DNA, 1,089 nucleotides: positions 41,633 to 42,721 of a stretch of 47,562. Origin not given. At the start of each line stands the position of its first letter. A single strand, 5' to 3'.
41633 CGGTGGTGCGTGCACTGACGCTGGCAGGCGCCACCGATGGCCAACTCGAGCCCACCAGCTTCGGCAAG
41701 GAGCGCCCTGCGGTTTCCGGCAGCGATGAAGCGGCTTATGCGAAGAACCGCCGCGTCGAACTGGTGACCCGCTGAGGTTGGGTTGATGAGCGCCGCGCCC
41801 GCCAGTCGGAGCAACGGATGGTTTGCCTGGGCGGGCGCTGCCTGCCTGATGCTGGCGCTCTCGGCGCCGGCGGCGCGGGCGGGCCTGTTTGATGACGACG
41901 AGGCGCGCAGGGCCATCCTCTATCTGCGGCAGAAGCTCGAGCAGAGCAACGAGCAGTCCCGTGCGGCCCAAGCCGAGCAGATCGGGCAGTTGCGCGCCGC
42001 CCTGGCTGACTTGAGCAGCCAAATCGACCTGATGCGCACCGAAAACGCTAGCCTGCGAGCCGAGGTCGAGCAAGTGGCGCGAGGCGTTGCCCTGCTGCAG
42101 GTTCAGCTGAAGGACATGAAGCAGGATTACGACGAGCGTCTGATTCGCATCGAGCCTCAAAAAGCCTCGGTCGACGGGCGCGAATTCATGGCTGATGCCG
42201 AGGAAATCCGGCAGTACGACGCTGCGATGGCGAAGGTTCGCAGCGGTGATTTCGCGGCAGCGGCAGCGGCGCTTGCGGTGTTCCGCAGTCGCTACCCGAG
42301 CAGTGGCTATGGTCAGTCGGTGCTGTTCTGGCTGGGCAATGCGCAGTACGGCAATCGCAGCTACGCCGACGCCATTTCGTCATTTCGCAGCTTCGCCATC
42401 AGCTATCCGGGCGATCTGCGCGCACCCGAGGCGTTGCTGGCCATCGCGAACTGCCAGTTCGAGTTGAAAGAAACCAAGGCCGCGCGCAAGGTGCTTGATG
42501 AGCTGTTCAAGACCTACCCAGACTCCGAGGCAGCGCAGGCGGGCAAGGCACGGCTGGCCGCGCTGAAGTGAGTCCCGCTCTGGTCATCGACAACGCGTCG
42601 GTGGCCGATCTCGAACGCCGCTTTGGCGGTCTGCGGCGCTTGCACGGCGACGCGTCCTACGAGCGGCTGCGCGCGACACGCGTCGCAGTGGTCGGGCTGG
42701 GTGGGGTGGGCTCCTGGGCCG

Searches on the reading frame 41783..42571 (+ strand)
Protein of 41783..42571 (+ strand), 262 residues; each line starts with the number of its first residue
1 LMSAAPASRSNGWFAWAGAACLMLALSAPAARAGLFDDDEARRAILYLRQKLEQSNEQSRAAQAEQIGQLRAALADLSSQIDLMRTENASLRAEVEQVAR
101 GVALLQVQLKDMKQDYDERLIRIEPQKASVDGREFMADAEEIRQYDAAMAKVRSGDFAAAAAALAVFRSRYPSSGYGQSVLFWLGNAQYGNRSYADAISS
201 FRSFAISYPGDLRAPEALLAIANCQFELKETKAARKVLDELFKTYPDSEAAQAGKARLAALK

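Call 17: search_protein_families(library=pfam, proteins=[window:41783-42571:+], max_evalue=0.00001)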
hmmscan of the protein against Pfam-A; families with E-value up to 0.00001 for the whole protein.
window:41783-42571:+ (262 aa): 7 families
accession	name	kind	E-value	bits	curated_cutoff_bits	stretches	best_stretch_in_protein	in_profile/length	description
PF13174.12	TPR_6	-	8.9e-15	54.7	26.3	1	216-248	1-33/33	Tetratricopeptide repeat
PF13432.12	TPR_16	-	1.5e-11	45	32.7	1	145-211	1-64/65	Tetratricopeptide repeat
PF13525.12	YfiO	-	5.5e-10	39.8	25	1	141-262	5-137/203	Outer membrane lipoprotein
PF13428.12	TPR_14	-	9.1e-09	35.6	23.5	0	215-258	1-44/44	Tetratricopeptide repeat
PF14559.12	TPR_19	-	9e-08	32.8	25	1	192-258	5-68/68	Tetratricopeptide repeat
PF16331.10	TolA_bind_tri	-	2.6e-07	31.1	30.1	1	59-128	4-74/76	TolA binding protein trimerisation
PF13512.12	TPR_18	-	6.8e-07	30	21.9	0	136-209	5-78/145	Tetratricopeptide repeat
